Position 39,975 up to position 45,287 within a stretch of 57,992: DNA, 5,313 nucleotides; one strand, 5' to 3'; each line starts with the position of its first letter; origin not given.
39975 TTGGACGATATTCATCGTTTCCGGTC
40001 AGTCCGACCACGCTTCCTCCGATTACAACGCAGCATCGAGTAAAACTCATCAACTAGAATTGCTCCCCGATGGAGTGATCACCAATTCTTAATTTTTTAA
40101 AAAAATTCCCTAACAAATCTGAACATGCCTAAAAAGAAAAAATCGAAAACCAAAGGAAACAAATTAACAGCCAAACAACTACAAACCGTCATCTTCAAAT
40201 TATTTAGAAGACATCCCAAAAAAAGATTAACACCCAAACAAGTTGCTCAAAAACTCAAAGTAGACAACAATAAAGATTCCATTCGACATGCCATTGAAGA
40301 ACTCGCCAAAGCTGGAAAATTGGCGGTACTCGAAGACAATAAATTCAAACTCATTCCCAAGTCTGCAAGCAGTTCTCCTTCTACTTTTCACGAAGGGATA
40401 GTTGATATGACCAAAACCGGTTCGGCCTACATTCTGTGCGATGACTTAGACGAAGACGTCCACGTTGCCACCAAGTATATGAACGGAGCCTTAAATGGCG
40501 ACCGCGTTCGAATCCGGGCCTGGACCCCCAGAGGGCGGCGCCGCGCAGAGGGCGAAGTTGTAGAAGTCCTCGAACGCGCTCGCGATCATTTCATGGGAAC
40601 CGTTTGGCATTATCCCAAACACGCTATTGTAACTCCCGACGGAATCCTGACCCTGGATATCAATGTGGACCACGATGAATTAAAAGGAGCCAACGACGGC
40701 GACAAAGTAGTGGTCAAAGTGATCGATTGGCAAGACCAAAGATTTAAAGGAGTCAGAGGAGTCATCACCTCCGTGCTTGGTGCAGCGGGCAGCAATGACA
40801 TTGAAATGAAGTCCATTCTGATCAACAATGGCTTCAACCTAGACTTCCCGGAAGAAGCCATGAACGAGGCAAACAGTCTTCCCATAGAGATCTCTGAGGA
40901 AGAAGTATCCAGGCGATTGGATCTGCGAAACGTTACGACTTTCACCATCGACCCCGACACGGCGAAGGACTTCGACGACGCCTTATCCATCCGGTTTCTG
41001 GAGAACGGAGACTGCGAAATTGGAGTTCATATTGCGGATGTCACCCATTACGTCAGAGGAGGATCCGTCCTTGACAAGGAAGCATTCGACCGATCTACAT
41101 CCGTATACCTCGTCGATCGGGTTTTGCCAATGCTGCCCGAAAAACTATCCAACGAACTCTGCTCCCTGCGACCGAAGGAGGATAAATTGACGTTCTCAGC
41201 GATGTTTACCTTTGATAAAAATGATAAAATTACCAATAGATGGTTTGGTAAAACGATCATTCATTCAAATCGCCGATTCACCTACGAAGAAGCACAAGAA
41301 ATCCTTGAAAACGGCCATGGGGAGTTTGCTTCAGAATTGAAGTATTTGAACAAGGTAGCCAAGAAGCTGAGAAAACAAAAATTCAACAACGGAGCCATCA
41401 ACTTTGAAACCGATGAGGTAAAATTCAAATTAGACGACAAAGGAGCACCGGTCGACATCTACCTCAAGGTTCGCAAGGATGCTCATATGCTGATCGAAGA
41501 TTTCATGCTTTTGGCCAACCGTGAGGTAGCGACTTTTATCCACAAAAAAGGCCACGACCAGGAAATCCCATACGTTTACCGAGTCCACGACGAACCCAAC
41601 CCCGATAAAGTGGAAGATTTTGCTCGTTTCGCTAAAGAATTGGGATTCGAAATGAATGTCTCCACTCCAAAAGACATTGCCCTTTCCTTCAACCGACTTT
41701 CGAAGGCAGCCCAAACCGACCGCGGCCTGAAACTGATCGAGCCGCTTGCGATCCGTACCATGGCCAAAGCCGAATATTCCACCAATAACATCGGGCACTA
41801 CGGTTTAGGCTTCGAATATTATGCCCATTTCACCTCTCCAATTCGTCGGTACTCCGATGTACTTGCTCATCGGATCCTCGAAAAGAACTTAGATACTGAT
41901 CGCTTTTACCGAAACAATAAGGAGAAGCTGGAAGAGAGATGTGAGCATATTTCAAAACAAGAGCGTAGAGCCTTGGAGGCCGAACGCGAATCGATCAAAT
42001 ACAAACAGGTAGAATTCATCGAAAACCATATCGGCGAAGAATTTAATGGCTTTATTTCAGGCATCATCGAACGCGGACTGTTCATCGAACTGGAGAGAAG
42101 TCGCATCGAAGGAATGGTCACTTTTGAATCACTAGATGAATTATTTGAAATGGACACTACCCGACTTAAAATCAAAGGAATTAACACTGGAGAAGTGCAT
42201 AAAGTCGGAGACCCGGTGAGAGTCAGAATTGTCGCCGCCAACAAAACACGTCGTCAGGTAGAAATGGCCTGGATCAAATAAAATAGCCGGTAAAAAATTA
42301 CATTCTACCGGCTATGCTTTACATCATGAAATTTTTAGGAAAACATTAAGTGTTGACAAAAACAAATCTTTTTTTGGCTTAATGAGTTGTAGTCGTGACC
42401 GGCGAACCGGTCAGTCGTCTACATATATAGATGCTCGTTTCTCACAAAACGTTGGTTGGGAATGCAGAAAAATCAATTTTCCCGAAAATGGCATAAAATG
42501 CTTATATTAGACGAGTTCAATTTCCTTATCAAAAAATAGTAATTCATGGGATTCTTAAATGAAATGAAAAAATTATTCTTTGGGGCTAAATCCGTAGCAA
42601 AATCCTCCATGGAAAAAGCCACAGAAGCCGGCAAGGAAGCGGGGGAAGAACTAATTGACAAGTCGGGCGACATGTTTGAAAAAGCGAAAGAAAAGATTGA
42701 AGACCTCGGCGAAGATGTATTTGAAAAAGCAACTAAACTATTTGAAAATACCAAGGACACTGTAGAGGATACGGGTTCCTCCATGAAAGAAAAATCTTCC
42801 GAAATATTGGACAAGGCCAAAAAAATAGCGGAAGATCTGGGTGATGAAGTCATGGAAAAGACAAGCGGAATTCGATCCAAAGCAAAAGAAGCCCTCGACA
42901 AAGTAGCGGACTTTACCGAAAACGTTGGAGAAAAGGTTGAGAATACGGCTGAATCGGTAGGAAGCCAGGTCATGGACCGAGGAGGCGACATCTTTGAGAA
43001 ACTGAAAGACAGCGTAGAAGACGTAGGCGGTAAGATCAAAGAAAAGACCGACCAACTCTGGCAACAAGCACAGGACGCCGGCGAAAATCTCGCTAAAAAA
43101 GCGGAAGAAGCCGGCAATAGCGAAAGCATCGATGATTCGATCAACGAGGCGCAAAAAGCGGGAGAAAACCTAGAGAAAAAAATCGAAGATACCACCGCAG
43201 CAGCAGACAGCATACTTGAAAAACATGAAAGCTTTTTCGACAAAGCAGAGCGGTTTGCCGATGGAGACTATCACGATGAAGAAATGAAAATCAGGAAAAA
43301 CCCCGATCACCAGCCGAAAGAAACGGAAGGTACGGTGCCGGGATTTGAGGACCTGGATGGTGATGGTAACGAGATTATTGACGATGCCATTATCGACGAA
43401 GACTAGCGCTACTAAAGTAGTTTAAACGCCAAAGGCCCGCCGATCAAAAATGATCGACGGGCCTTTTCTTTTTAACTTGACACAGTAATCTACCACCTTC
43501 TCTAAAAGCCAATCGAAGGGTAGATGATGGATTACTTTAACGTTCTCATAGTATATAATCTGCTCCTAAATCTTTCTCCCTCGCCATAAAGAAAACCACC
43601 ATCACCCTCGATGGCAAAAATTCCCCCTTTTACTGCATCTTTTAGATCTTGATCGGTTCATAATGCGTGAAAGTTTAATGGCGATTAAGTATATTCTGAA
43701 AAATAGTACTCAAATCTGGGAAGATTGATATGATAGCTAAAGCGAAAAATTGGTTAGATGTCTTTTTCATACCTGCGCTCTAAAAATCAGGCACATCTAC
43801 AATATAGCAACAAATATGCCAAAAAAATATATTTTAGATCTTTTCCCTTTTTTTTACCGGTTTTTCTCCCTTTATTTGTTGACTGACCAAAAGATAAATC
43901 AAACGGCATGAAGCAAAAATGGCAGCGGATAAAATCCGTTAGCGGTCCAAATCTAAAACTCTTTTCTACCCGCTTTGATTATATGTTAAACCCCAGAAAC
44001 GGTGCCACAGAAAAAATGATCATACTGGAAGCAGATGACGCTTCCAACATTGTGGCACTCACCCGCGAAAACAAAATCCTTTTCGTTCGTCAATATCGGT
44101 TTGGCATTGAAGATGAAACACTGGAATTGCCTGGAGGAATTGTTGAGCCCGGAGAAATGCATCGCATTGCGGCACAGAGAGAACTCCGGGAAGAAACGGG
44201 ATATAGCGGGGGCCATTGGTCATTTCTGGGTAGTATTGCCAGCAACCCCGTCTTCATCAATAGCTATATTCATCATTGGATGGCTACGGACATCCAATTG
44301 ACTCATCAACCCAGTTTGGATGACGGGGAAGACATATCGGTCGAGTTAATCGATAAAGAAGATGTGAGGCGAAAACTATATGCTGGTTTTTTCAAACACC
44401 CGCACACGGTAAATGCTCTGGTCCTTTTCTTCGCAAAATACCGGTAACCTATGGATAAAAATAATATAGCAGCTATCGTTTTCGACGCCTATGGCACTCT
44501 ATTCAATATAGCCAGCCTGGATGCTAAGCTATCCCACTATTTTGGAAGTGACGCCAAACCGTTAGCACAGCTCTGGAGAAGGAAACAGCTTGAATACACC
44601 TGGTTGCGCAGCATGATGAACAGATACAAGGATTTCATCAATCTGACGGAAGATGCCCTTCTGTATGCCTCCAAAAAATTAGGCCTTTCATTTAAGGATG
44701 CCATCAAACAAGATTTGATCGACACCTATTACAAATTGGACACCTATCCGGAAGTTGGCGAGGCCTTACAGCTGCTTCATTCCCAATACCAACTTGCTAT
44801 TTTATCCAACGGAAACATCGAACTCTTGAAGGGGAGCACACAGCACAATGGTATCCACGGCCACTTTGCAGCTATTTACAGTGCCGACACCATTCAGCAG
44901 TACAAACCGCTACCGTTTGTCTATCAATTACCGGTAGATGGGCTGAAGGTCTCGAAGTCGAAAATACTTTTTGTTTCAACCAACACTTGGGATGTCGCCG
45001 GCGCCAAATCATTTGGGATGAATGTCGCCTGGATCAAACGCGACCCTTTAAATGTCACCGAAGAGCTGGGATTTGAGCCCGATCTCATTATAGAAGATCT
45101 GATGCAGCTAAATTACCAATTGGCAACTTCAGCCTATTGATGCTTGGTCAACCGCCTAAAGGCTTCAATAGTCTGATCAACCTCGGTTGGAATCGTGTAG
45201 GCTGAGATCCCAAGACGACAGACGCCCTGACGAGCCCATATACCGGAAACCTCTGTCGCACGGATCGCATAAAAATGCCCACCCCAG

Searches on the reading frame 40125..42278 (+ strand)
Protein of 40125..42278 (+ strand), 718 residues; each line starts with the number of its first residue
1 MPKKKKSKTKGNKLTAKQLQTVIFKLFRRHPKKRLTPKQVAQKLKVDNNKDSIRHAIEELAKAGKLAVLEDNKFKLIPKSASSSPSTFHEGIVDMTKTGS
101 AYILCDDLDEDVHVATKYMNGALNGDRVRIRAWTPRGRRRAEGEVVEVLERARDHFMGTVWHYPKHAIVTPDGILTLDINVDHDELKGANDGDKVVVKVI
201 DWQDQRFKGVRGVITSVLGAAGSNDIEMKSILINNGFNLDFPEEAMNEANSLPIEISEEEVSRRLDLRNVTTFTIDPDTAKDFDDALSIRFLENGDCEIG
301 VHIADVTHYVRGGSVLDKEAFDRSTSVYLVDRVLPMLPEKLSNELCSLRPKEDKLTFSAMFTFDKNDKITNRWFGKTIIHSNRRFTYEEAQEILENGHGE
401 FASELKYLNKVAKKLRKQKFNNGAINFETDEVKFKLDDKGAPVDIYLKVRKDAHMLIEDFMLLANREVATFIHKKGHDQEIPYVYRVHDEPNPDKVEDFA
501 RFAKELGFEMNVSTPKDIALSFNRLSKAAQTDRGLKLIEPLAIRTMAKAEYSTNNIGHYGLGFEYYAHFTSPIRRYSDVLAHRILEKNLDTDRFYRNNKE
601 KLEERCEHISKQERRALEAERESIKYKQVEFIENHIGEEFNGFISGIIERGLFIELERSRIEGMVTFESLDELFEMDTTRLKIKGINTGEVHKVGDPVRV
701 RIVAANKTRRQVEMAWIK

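Call 55: search_protein_families(library=pfam, proteins=[window:40125-42278:+], max_evalue=0.0001)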
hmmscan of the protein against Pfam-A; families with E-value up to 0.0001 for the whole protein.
window:40125-42278:+ (718 aa): 4 families
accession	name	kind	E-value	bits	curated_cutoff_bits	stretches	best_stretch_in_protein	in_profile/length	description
PF00773.25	RNB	-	1.4e-112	376.6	29.3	1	264-589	1-324/326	RNB domain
PF17876.7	CSD2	-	4.4e-21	75.2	26.2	1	175-242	9-74/74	Cold shock domain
PF08206.17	OB_RNB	-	7.1e-14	51.7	24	1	91-148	1-58/58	Ribonuclease B OB domain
PF00575.29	S1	-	2.1e-05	25.3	22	1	636-712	4-69/74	S1 RNA binding domain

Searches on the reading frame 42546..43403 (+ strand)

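Call 55: search_protein_families(library=pfam, proteins=[window:42546-43403:+], max_evalue=0.0001)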
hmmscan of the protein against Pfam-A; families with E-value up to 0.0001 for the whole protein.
window:42546-43403:+ (286 aa): 3 families
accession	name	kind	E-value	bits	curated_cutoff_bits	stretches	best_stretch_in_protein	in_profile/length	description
PF01442.23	Apolipoprotein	-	2.6e-10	40.7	90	2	40-141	79-184/190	Apolipoprotein A1/A4/E domain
PF12732.12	YtxH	-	1.8e-07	31.9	37.5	0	146-189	23-66/71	YtxH-like protein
PF07464.16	ApoLp-III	-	1.6e-05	25.5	36.3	0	19-133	32-145/146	Apolipophorin-III precursor (apoLp-III)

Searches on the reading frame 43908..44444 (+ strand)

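Call 55: search_protein_families(library=pfam, proteins=[window:43908-44444:+], max_evalue=0.0001)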
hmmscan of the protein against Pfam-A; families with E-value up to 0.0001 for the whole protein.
window:43908-44444:+ (179 aa): 1 family
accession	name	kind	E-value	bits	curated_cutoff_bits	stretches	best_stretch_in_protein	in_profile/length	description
PF00293.34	NUDIX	-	8.1e-16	58.7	21.1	1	47-154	7-120/134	NUDIX domain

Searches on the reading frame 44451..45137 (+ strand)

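Call 55: search_protein_families(library=pfam, proteins=[window:44451-45137:+], max_evalue=0.0001)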
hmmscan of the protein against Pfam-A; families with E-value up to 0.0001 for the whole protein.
window:44451-45137:+ (229 aa): 2 families
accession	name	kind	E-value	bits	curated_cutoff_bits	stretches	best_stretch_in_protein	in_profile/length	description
PF00702.32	Hydrolase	-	4.9e-17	63.4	26.4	1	6-189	1-191/191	haloacid dehalogenase-like hydrolase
PF13419.12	HAD_2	-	7.5e-17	62.4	23.8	1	56-195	34-178/178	Haloacid dehalogenase-like hydrolase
